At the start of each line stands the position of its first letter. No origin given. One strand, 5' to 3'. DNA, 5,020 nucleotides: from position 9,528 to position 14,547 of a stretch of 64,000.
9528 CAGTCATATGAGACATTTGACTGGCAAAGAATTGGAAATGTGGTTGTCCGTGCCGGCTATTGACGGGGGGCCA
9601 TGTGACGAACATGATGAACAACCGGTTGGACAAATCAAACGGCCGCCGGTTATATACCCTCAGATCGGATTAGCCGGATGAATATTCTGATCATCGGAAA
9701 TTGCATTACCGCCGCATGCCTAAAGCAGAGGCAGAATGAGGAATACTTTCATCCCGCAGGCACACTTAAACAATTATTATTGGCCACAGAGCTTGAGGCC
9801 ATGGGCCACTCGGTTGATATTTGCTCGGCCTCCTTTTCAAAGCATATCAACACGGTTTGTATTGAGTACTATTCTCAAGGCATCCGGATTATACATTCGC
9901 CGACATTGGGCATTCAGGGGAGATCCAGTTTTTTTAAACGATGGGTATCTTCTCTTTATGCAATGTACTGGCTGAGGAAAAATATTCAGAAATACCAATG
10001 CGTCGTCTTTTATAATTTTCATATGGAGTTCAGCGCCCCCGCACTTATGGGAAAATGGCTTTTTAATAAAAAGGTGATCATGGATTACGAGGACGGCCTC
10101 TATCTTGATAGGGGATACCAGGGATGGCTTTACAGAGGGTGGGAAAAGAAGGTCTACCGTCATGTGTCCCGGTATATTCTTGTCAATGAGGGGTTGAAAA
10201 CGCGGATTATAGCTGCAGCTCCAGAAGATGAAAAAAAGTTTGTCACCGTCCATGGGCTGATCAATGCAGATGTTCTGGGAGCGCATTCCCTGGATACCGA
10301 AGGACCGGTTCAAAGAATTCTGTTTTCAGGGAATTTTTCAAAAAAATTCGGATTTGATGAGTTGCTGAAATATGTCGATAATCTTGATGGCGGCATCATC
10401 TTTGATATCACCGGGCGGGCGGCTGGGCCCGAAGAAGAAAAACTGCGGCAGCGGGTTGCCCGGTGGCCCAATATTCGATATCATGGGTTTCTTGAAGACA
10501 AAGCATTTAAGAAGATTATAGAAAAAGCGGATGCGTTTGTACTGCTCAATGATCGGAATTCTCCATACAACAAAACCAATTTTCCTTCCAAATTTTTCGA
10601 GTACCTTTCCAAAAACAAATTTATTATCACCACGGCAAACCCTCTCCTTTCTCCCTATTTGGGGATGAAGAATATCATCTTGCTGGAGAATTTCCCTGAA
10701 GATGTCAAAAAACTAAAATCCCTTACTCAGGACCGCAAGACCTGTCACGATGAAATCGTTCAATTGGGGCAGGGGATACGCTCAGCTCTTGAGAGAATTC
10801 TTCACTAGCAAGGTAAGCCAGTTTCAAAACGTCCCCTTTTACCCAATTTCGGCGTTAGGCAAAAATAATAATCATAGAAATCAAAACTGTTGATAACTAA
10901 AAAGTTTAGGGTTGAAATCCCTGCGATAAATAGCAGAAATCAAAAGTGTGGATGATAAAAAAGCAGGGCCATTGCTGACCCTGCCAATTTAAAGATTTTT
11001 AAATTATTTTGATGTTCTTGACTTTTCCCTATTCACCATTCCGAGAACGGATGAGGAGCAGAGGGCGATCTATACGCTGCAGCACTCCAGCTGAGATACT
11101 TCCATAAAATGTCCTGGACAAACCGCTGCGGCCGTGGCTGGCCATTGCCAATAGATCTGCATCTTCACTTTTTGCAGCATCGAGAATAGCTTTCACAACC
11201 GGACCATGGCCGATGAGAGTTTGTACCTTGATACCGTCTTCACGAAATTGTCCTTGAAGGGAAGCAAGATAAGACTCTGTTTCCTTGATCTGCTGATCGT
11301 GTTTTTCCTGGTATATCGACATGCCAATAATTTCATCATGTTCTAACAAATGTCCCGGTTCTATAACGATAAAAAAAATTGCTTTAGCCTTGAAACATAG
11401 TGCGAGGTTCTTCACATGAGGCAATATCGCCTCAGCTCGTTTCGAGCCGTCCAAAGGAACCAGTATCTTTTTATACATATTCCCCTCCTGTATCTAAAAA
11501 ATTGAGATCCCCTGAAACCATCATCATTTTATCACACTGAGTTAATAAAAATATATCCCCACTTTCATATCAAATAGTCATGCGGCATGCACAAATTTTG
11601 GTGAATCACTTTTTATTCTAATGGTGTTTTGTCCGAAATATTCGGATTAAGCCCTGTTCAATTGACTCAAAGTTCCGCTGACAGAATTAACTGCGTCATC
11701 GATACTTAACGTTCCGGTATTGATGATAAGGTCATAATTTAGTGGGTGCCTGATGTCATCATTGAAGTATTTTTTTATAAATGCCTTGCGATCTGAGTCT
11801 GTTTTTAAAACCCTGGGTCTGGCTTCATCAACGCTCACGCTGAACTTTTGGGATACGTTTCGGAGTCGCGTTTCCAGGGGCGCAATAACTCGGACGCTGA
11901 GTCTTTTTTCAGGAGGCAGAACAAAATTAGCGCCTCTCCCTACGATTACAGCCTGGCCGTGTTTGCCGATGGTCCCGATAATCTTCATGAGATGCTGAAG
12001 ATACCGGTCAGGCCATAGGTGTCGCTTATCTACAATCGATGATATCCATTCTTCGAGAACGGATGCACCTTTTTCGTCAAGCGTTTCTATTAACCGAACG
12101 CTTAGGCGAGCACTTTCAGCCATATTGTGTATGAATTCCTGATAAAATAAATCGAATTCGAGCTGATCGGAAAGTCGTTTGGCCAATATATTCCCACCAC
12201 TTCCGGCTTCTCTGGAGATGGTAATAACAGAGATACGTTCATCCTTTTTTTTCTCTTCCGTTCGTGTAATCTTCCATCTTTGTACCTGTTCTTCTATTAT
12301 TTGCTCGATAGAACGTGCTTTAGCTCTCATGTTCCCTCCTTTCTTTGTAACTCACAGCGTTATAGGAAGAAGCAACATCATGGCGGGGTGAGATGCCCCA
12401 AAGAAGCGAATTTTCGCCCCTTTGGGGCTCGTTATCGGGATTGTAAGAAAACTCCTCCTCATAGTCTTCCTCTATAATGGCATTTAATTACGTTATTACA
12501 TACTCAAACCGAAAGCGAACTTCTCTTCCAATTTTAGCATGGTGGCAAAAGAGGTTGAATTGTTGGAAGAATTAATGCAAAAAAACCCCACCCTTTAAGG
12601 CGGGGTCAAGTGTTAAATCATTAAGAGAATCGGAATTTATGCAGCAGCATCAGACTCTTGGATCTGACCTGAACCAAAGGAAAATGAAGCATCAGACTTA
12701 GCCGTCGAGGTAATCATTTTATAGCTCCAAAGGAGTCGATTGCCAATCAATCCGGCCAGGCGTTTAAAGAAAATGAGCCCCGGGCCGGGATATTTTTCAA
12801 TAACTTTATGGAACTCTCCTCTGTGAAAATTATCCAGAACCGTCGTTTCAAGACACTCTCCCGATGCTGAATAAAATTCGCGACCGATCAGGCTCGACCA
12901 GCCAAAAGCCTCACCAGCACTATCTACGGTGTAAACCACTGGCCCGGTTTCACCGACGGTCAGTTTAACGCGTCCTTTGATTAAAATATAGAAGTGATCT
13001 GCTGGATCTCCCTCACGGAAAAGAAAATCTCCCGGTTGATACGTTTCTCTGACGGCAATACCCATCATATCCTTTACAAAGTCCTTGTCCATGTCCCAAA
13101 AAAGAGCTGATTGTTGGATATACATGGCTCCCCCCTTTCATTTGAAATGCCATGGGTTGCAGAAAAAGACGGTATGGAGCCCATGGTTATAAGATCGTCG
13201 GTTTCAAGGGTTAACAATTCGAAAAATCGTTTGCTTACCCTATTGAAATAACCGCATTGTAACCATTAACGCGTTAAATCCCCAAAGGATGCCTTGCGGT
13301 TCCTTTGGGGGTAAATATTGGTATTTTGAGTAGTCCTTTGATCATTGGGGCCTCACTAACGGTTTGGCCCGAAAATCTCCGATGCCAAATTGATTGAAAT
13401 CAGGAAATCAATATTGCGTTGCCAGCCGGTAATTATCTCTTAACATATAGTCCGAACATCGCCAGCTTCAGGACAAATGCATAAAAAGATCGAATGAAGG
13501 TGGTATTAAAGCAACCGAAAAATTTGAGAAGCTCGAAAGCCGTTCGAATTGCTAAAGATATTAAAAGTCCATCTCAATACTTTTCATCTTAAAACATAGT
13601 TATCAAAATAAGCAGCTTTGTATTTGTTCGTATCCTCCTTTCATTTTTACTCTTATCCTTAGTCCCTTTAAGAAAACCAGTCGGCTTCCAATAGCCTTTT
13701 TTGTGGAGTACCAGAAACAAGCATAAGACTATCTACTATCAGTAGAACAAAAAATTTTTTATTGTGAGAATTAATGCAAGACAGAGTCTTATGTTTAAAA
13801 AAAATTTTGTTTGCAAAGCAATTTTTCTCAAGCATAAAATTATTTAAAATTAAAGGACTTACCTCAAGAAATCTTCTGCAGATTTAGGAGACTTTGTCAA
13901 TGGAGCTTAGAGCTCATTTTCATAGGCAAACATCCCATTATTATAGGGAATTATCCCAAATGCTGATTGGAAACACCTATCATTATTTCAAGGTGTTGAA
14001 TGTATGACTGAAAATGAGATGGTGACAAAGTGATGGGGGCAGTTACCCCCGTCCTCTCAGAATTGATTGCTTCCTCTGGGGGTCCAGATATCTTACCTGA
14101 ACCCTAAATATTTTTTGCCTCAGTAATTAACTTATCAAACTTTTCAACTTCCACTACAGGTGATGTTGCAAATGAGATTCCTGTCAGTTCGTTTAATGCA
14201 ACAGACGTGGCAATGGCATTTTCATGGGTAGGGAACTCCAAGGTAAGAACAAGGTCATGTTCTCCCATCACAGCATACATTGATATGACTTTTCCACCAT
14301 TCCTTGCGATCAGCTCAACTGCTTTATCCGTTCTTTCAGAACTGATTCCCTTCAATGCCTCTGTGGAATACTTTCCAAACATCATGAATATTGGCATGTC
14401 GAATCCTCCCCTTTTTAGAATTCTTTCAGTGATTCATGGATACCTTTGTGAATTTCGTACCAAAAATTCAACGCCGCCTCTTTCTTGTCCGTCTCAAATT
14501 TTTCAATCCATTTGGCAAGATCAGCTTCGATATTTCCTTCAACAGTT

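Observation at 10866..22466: Island-specific family of ~120-135-nt repeats, each ending in an intrinsic terminator, interleaved with single small genes (cassette-like array)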

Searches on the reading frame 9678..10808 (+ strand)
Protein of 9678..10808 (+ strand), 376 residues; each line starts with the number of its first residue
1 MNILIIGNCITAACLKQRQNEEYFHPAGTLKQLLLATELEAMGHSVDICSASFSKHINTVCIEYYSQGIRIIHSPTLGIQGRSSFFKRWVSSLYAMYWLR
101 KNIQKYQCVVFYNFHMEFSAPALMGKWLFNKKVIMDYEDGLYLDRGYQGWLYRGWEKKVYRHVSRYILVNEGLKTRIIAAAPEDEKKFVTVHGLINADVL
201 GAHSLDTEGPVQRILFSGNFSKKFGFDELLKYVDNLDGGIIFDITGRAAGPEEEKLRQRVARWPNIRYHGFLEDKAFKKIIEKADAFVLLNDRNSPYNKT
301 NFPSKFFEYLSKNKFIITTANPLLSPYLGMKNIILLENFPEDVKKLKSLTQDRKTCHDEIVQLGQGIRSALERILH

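Call 11: search_protein_families(library=pfam, proteins=[window:9678-10808:+], max_evalue=0.01)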
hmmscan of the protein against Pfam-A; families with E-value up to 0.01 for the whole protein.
window:9678-10808:+ (376 aa): 4 families
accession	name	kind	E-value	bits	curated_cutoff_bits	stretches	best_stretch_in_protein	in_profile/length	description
PF00534.26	Glycos_transf_1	-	2.5e-07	30.9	26.4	1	213-354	17-160/172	Glycosyl transferases group 1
PF13439.12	Glyco_transf_4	-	1.6e-06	28.7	28.5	1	35-197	11-168/170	Glycosyltransferase Family 4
PF13524.12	Glyco_trans_1_2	-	6.5e-05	23.4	25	1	238-354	13-116/144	Glycosyl transferase-like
PF13579.12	Glyco_trans_4_4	-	0.00017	22.4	29.7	1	35-180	10-145/158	Glycosyl transferase 4-like domain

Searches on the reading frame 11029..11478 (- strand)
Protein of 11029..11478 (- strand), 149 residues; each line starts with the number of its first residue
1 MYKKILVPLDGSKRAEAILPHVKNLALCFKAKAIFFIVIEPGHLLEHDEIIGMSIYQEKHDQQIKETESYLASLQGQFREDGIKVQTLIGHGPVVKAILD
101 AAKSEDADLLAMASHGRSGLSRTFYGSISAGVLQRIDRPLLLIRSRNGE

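Call 10: search_protein_families(library=pfam, proteins=[window:11029-11478:-], max_evalue=0.01)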
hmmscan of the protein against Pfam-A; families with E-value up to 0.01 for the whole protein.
window:11029-11478:- (149 aa): 1 family
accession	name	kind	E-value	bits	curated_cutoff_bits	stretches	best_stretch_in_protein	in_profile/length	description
PF00582.32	Usp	-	9.5e-26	91.5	24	1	1-144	1-141/141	Universal stress protein family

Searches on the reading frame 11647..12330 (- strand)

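Call 10: search_protein_families(library=pfam, proteins=[window:11647-12330:-], max_evalue=0.01)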
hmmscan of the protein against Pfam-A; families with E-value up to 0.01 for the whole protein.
window:11647-12330:- (227 aa): 1 family
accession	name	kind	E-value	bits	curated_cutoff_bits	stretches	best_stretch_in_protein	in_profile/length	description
PF13189.12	Cytidylate_kin2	-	1.1e-43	149.9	28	1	35-206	1-175/176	Cytidylate kinase-like family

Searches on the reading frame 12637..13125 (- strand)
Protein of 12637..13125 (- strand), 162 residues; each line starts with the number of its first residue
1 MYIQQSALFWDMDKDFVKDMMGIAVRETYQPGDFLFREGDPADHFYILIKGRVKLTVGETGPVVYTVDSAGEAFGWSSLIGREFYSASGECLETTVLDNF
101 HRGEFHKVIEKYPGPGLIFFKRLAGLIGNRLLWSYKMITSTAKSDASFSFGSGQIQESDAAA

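Call 10: search_protein_families(library=pfam, proteins=[window:12637-13125:-], max_evalue=0.01)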
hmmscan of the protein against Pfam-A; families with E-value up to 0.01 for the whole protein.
window:12637-13125:- (162 aa): 2 families
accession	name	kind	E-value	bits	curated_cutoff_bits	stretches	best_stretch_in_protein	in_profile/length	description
PF00027.35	cNMP_binding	-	5.2e-17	62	27.5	1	27-112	2-89/89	Cyclic nucleotide-binding domain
PF25562.1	CNBH_CNNM2_C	-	0.0017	18.4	27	1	22-60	53-91/172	Metal transporter CNNM2-like, C-terminal CNBH domain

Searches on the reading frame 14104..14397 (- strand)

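Call 10: search_protein_families(library=pfam, proteins=[window:14104-14397:-], max_evalue=0.01)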
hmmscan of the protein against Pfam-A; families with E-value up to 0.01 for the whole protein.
window:14104-14397:- (97 aa): 1 family
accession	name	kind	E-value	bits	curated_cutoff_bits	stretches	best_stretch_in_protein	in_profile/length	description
PF08734.17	GYD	-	5.4e-16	58.8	31.4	1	4-90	1-90/91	GYD domain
